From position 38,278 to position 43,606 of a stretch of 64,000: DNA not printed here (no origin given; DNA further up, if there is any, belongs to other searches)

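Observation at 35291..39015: Unrecognised ~200-aa domain (HYWxFNN ... R[PT]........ ... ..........) present three times in two adjacent T9SS cargo genes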

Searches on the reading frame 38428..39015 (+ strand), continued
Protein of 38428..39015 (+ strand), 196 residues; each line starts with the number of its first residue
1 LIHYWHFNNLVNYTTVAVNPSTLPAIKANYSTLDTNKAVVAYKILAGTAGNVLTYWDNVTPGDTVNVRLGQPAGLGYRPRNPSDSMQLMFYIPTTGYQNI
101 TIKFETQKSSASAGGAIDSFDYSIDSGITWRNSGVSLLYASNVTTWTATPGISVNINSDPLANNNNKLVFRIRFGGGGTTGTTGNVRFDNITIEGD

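Call 81: search_protein_families(library=pfam, proteins=[L023:4974-7205:+, L023:7260-7910:+, L023:9811-11712:+, L023:11744-13132:+, L045:12817-14184:+, L045:14215-15360:+, L058:6318-8798:+, L058:8853-9797:+, L066:7308-9503:+, L066:11226-12485:+], max_evalue=0.001)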
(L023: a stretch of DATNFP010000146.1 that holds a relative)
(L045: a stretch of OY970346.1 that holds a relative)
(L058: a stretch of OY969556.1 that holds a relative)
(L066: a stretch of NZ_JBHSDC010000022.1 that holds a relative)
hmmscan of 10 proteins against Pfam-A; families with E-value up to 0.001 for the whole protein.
L023:4974-7205:+ (744 aa): 4 families
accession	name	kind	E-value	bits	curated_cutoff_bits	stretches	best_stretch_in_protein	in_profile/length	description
PF13715.12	CarbopepD_reg_2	-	6e-17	61.9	32.2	1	35-120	1-88/88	CarboxypepD_reg-like domain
PF13620.12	CarboxypepD_reg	-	3.1e-11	43.9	32.3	1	35-108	2-81/82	Carboxypeptidase regulatory-like domain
PF07715.20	Plug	-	2.1e-05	25.4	23.9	1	146-226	21-101/107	TonB-dependent Receptor Plug Domain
PF00593.30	TonB_dep_Rec_b-barrel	-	0.00069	20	27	1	290-699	55-436/436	TonB dependent receptor-like, beta-barrel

L023:7260-7910:+ (217 aa): 0 families

L023:9811-11712:+ (634 aa): 0 families

L023:11744-13132:+ (463 aa): 2 families
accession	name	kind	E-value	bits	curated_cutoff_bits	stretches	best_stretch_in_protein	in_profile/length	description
PF01966.28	HD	-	7.8e-08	33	22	1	63-154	1-75/116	HD domain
PF13286.11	HD_assoc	-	5e-05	24.2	22.2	1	427-453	67-91/91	Phosphohydrolase-associated domain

L045:12817-14184:+ (456 aa): 1 family
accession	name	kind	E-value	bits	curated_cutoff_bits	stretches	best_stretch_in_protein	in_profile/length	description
PF02321.23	OEP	-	5.4e-34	118.1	22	2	272-451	10-187/187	Outer membrane efflux protein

L045:14215-15360:+ (382 aa): 2 families
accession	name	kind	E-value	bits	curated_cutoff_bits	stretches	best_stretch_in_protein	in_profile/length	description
PF16576.10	HlyD_D23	-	2.2e-20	73.3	30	1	74-292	23-212/214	Barrel-sandwich domain of CusB or HlyD membrane-fusion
PF13437.12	HlyD_3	-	6.2e-13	49.9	22.2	1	181-291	2-106/106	HlyD family secretion protein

L058:6318-8798:+ (827 aa): 3 families
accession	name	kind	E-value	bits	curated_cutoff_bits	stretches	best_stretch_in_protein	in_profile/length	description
PF00488.27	MutS_V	-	4.8e-32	111.9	30.2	1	340-520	2-184/188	MutS domain V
PF01713.27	Smr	-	8.5e-20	71.1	25.7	1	753-827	1-76/77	Smr domain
PF20297.4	MSSS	-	8.6e-06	25.8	26.8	1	678-716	2-42/42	MutS2 and Smr-associated SH3 domain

L058:8853-9797:+ (315 aa): 1 family
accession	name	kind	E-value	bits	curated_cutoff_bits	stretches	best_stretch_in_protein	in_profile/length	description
PF01259.24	SAICAR_synt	-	4.9e-69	233.1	20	1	18-255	3-223/233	SAICAR synthetase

L066:7308-9503:+ (732 aa): 7 families
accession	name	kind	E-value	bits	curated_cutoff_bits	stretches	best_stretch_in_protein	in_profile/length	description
PF00930.27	DPPIV_N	-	1.2e-82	277.9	22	1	123-439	37-354/354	Dipeptidyl peptidase IV (DPP IV) N-terminal region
PF00326.27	Peptidase_S9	-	1.6e-42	145.8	22.6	1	519-721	1-210/213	Prolyl oligopeptidase family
PF07676.18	PD40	-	2.1e-11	43.9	20.9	0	122-143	2-23/38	WD40-like Beta Propeller Repeat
PF20434.5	BD-FAE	-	2e-09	37.7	26.8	1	629-680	163-215/215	BD-FAE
PF02129.25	Peptidase_S15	-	1.2e-08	35.5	23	1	479-620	1-133/262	X-Pro dipeptidyl-peptidase (S15 family)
PF01738.24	DLH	-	4.9e-06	26.7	21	1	572-701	87-190/217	Dienelactone hydrolase family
PF00135.34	COesterase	-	7.5e-05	22.3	27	1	476-599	81-200/515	Carboxylesterase family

L066:11226-12485:+ (420 aa): 1 family
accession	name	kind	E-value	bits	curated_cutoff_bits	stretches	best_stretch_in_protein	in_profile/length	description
PF00149.33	Metallophos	-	4.5e-06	27.7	21.5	1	125-338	31-187/191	Calcineurin-like phosphoesterase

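Call 91: fold_search(model_id=the predicted structure, library=viral)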
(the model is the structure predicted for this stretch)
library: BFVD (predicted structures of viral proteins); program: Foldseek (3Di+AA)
matches with E <= 10: 1647; with E <= 0.001: 27
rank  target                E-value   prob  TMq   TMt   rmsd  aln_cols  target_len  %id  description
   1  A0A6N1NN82            1.4e-05  1.00  0.45  0.16   8.5       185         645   14  Ulilysin [Tupanvirus deep ocean]
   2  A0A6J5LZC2            3.0e-05  1.00  0.52  0.35   6.8       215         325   12  Uncharacterized protein [uncultured Caudovirales phage]
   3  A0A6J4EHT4            3.4e-05  1.00  0.54  0.26   6.7       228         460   13  (no name in the UniProt tables at hand)
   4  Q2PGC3                1.5e-04  1.00  0.51  0.26   9.5       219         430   11  Deduced tail fiber protein [Xanthomonas phage OP1h]
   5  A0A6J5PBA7            1.5e-04  1.00  0.42  0.24  10.9       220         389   11  Uncharacterized protein [uncultured Caudovirales phage]
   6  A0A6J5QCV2            2.3e-04  1.00  0.57  0.26   5.7       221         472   14  Bacteriophage lambda, Stf, side tail fibre-repeat-2 [uncultured Caudovirales phage]
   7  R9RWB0                2.6e-04  1.00  0.38  0.30   9.5       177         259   15  Uncharacterized protein [Bacillus phage phiBTP1]
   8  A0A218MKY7            2.7e-04  1.00  0.41  0.28   6.7       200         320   12  CBM6 domain-containing protein [uncultured virus]
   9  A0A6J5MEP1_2          2.9e-04  1.00  0.40  0.13   8.4       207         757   10  Uncharacterized protein [uncultured Caudovirales phage]
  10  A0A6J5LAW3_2          3.4e-04  1.00  0.48  0.11   5.8       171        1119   13  Uncharacterized protein [uncultured Caudovirales phage]
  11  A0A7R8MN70            3.6e-04  1.00  0.47  0.15   5.2       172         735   14  (no name in the UniProt tables at hand)
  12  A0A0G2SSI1            4.2e-04  1.00  0.44  0.21   6.3       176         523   11  Uncharacterized protein [Proteus phage vB_PmiP_Pm5460]
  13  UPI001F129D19         4.5e-04  1.00  0.38  0.14   8.0       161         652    7  (no name look-up for this kind of identifier)
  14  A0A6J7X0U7            4.7e-04  1.00  0.52  0.31   7.0       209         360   12  Carbohydrate-binding, CenC-like [uncultured Caudovirales phage]
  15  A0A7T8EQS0            5.0e-04  1.00  0.55  0.21   6.1       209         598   11  (no name in the UniProt tables at hand)
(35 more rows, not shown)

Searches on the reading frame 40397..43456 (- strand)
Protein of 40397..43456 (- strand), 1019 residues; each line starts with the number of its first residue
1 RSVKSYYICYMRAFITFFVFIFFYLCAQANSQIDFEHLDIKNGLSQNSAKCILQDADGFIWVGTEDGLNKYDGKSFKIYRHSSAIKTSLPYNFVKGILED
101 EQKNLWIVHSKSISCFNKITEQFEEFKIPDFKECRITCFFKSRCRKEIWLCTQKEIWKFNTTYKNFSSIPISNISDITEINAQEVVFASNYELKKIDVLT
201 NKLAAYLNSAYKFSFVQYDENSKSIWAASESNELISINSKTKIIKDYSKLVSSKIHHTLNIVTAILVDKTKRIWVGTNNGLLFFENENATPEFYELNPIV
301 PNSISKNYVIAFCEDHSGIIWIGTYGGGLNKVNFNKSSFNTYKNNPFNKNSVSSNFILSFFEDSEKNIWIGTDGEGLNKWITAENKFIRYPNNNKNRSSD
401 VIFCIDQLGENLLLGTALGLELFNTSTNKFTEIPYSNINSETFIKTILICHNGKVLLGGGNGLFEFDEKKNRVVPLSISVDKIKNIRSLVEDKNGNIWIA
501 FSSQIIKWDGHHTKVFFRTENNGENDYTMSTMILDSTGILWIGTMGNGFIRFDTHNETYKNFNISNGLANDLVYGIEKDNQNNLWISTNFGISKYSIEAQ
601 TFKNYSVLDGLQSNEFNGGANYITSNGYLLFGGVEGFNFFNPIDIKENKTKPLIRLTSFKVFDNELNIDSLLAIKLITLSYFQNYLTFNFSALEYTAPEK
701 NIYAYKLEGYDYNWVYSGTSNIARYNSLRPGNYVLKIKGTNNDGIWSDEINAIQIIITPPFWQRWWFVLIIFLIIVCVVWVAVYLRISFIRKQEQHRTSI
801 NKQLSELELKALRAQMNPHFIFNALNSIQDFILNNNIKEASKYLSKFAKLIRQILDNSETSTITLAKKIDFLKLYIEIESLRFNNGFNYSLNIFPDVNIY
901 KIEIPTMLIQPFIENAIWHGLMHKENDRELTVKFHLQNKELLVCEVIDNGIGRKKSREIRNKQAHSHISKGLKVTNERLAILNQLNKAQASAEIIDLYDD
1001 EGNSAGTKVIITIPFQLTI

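Call 14: search_protein_families(library=pfam, proteins=[window:40397-43456:-], max_evalue=0.001)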
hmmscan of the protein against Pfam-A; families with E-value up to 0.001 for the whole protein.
window:40397-43456:- (1019 aa): 4 families
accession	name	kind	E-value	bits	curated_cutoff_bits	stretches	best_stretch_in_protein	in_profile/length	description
PF07494.17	Reg_prop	-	1e-38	126.8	20.4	3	43-66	1-24/24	Two component regulator propeller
PF06580.19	His_kinase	-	6.6e-23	81.2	25.2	1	808-885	2-79/81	Histidine kinase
PF07495.19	Y_Y_Y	-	8.1e-17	61.3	26.6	1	695-757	2-64/65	Y_Y_Y domain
PF23748.1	Beta-prop_LRRK2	-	6.9e-05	22.4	26.9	0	218-282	238-296/359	LRRK2 beta propeller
